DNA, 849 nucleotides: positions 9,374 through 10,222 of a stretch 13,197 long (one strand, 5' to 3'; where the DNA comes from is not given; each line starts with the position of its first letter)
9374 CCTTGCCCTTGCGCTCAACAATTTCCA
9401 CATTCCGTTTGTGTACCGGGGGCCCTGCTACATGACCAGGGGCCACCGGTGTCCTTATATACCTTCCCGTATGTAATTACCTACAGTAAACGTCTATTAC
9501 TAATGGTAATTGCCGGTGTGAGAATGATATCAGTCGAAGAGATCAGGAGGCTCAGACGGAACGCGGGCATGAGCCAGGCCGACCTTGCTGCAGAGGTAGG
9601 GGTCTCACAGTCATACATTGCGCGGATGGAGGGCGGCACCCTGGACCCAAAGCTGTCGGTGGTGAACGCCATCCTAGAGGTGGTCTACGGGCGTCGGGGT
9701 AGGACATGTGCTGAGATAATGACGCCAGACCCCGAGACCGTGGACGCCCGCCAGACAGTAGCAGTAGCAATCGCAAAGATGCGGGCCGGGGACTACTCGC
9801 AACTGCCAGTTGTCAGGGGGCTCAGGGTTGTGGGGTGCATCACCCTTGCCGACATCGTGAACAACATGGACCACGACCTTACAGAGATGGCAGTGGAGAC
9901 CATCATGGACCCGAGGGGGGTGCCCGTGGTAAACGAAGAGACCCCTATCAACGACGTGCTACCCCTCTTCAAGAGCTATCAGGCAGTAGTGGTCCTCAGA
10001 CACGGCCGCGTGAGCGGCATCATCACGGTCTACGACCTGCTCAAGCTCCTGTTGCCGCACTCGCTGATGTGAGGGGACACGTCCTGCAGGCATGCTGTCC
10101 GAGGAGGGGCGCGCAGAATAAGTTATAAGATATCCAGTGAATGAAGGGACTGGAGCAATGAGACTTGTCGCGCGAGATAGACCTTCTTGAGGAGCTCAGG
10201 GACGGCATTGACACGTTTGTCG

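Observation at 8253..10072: HTH(XRE)-CBS regulator divergently paired with archaeal SAM synthetase: a candidate SAM-sensing feedback regulator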

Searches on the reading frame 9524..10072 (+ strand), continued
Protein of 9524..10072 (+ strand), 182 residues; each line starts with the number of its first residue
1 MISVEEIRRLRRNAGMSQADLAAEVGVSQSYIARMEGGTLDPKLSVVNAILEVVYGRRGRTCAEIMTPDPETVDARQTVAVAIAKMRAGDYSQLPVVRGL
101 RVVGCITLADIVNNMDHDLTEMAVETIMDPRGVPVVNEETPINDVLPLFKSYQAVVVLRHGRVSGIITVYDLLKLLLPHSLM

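Call 28: search_solved_structures(query=A1, max_evalue=0.001, show_alignments=3)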
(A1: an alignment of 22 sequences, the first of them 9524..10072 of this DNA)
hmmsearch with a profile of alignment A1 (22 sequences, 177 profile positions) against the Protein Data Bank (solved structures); distinct sequences matched with E-value up to 0.001: 121 (the best 60 are shown).
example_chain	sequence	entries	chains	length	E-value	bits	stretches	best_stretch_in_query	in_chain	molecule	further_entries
3kh5_A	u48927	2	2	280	1.1e-23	87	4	70-114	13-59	protein MJ1225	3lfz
9zni_6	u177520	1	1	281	3.6e-22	82.1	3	65-123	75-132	CBS domain-containing protein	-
9zng_7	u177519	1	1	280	1.3e-21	80.3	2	59-176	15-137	CBS domain-containing protein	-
9zni_7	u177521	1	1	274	4.3e-21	78.6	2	59-176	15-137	CBS domain-containing protein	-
9znf_4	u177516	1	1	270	1.2e-20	77.2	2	57-175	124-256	CBS domain-containing protein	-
5awe_A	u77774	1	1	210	3e-20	75.9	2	63-125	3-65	Putative acetoin utilization protein, acetoin dehydrogenase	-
3ddj_A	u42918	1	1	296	2.4e-19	72.9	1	60-134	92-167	CBS domain-containing protein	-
9znf_5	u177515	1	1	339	2.6e-19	72.8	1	59-117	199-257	CBS domain-containing protein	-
2yzq_A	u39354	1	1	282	3.5e-19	72.4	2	63-175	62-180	Putative uncharacterized protein PH1780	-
2p9m_A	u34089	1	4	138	1.7e-16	63.6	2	57-121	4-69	Hypothetical protein MJ0922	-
9sr9_H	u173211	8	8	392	7.2e-16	61.6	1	60-114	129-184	Dehydrogenase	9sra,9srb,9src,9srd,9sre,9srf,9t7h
3kpc_A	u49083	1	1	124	1.8e-14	57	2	58-114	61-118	Uncharacterized protein MJ0100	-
3kpb_A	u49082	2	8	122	2.1e-14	56.8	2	58-114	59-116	Uncharacterized protein MJ0100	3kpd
5g5r_A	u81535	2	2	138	4.1e-14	55.9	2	61-114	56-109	SITE-2 PROTEASE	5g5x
2cu0_A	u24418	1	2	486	1e-13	54.6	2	57-113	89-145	Inosine-5'-monophosphate dehydrogenase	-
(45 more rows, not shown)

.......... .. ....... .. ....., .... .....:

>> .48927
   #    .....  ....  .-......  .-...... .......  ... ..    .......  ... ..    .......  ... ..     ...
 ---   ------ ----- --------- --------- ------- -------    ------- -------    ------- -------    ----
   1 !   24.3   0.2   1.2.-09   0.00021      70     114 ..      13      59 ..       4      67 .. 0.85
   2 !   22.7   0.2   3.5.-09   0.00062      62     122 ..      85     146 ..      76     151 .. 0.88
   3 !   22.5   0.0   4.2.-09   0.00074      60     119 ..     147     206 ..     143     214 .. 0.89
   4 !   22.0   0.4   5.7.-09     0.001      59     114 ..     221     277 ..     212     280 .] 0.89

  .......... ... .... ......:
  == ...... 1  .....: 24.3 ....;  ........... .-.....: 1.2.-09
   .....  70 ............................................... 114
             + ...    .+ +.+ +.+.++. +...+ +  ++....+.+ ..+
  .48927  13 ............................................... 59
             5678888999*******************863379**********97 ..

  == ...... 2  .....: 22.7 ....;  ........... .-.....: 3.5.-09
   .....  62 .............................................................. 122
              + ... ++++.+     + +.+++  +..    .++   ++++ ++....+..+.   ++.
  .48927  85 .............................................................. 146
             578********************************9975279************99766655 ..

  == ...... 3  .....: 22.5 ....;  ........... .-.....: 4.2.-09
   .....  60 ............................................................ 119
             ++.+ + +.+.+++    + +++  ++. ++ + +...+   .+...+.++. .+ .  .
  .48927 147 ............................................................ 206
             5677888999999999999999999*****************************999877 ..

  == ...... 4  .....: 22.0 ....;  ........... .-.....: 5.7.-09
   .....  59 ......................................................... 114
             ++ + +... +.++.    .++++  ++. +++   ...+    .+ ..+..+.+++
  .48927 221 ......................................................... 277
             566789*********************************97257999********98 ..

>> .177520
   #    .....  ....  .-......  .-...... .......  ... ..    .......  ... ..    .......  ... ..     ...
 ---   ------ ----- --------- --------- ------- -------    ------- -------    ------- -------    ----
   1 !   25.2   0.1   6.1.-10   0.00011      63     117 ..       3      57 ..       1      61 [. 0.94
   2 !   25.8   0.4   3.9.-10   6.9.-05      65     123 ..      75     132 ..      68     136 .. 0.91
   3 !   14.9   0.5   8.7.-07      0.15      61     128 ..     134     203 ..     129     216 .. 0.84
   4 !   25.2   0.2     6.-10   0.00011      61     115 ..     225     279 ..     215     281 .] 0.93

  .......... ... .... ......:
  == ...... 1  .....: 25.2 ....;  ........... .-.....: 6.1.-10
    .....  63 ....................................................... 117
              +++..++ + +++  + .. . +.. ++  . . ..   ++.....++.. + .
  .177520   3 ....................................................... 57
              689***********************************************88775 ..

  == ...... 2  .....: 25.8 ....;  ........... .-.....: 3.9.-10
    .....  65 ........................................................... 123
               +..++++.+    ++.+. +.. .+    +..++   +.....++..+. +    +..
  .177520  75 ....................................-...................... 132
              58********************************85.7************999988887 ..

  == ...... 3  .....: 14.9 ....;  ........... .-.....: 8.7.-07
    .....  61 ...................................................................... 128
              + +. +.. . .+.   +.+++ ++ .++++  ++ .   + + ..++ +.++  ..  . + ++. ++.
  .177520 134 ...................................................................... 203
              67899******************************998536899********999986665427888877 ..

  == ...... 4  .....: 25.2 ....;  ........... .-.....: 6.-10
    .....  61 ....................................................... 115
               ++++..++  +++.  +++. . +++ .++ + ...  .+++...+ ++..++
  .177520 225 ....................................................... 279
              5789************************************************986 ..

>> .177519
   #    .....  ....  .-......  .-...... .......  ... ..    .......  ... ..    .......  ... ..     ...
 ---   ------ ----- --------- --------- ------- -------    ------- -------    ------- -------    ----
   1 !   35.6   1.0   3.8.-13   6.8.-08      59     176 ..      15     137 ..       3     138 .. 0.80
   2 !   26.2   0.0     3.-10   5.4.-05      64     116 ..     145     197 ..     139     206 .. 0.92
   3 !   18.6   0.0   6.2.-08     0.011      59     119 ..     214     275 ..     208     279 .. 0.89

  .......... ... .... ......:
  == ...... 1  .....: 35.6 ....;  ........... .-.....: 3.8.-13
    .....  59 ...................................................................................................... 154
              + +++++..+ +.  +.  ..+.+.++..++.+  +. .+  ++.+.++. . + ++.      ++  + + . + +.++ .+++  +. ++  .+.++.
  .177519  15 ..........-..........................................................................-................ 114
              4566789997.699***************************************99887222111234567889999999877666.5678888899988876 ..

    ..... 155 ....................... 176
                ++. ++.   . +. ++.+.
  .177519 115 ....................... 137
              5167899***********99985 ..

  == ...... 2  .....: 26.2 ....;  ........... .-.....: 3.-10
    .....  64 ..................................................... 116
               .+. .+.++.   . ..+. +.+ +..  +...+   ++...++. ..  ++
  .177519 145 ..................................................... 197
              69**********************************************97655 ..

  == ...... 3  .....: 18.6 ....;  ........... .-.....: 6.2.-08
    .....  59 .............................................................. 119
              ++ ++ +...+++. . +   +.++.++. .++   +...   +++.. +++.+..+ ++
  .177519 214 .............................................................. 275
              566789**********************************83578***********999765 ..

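Call 34: predict_structure(alignment_id=A1)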
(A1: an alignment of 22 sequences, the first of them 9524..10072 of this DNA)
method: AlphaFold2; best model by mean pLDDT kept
length: 182 residues; sequences in the alignment: 22
mean_pLDDT: 86.7   pTM: 0.63
mean pLDDT of the five models: 86.7, 84.8, 84.7, 83.9, 83.8
residues with pLDDT >= 90: 90; 70-90: 79; 50-70: 8; < 50: 5
segments of 3 or more residues with pLDDT < 50: 178-182
pLDDT, mean of each block of 10 residues (from residue 1): 78 85 92 91 85 73 89 96 94 91 92 93 93 89 86 91 90 63 33
secondary structure, 60 per line:
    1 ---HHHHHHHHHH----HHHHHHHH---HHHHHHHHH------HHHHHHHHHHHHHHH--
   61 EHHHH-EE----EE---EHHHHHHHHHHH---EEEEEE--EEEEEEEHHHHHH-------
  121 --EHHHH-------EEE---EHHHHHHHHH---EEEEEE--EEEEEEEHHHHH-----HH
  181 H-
elements in order: H4-13 H18-25 H29-37 H44-58 H62-65 H79-89 E93-98 E101-107 H108-113 H124-127 E135-137 H142-150 E154-159 E162-168 H169-173

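Call 36: fold_search(model_id=the predicted structure, library=pdb)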
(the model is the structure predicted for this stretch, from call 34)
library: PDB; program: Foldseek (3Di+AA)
matches with E <= 10: 1162; with E <= 0.001: 405
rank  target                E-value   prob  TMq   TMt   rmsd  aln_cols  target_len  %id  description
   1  1xkf_A                3.6e-10  1.00  0.56  0.83   2.2       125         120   24  Crystal structure of Hypoxic Response Protein I (HRPI) with two coordinated zinc ions (released 2005-10-11)
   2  7cfh_B                4.9e-10  1.00  0.59  0.63   6.8       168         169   21  Structure of the CBS domain of the bacterial CNNM/CorC family Mg2+ transporter (released 2021-02-24)
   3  9s52_B                7.2e-10  1.00  0.57  0.52   2.3       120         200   29  AcuB from Geobacillus stearothermophilus with AMP (released 2026-02-25)
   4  7m1u_B                1.1e-09  1.00  0.57  0.37   5.8       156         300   23  Crystal structure of an archaeal CNNM, MtCorB, R235L mutant with C-terminal deletion (released 2021-06-16)
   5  2ef7_B                1.2e-09  1.00  0.57  0.80   2.0       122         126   24  Crystal structure of ST2348, a hypothetical protein with CBS domains from Sulfolobus tokodaii strain7 (released 2007-08-21)
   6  9s4w_A                1.2e-09  1.00  0.54  0.49   3.6       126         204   28  AcuB from Geobacillus stearothermophilus without nucleotide (released 2026-02-25)
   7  7msu                  1.4e-09  1.00  0.56  0.79   2.4       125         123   26  Crystal structure of an archaeal CNNM, MtCorB, CBS-pair domain in complex with Mg2+-ATP (released 2021-06-16)
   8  1y5h_A                1.5e-09  1.00  0.56  0.80   2.6       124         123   23  Crystal structure of truncated Se-Met Hypoxic Response Protein I (HRPI) (released 2005-11-15)
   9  2ef7_A                1.8e-09  1.00  0.54  0.73   2.8       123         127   24  Crystal structure of ST2348, a hypothetical protein with CBS domains from Sulfolobus tokodaii strain7 (released 2007-08-21)
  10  9s51_A                2.0e-09  1.00  0.57  0.52   2.4       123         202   28  AcuB from Geobacillus stearothermophilus with ADP and ATP (released 2026-02-25)
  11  3oco_A                2.0e-09  1.00  0.59  0.77   3.1       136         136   23  The crystal structure of a Hemolysin-like protein containing CBS domain of Oenococcus oeni PSU (released 2010-10-06)
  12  7cfh_A                2.1e-09  1.00  0.58  0.63   6.6       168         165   21  Structure of the CBS domain of the bacterial CNNM/CorC family Mg2+ transporter (released 2021-02-24)
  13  3nqr_C                2.3e-09  1.00  0.54  0.74   2.9       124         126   23  A putative CBS domain-containing protein from Salmonella typhimurium LT2 (released 2010-08-25)
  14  7cfk_A                2.4e-09  1.00  0.57  0.64   6.7       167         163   21  Structure of the CBS domain of the bacterial CNNM/CorC family Mg2+ transporter in complex with the novel inhibitor IGN (released 2021-04-21)
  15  5awe                  2.6e-09  1.00  0.56  0.50   3.3       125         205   29  Crystal structure of a hypothetical protein, TTHA0829 from Thermus thermophilus HB8, composed of cystathionine-beta-synt (released 2016-05-18)
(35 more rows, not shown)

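Call 57: list_cluster_members(proteins=[P0001])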
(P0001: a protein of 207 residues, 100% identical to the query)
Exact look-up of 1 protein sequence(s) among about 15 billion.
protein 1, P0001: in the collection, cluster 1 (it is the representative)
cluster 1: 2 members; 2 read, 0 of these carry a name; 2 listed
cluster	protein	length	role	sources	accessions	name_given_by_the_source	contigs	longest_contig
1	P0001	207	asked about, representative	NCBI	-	-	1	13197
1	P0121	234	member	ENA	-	-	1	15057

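Call 59: find_encoding_contigs(protein=P0121, flank=3000, max_places=3)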
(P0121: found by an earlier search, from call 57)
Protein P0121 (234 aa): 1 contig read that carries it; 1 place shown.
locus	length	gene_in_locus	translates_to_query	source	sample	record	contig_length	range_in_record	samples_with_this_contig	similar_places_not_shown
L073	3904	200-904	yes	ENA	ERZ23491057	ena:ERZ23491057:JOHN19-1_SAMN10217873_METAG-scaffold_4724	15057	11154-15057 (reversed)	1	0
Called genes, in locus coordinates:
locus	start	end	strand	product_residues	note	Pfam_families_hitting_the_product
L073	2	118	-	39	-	?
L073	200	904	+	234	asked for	PF01381:HTH_3, PF12844:HTH_19 (weak), PF13560:HTH_31, PF00571:CBS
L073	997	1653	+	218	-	-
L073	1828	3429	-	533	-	PF00999:Na_H_Exchanger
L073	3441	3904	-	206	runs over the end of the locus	-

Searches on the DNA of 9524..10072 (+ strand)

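Call 56: search_rna_families(sources=[L001, L009, L019, L024, L043], threshold=gathering)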
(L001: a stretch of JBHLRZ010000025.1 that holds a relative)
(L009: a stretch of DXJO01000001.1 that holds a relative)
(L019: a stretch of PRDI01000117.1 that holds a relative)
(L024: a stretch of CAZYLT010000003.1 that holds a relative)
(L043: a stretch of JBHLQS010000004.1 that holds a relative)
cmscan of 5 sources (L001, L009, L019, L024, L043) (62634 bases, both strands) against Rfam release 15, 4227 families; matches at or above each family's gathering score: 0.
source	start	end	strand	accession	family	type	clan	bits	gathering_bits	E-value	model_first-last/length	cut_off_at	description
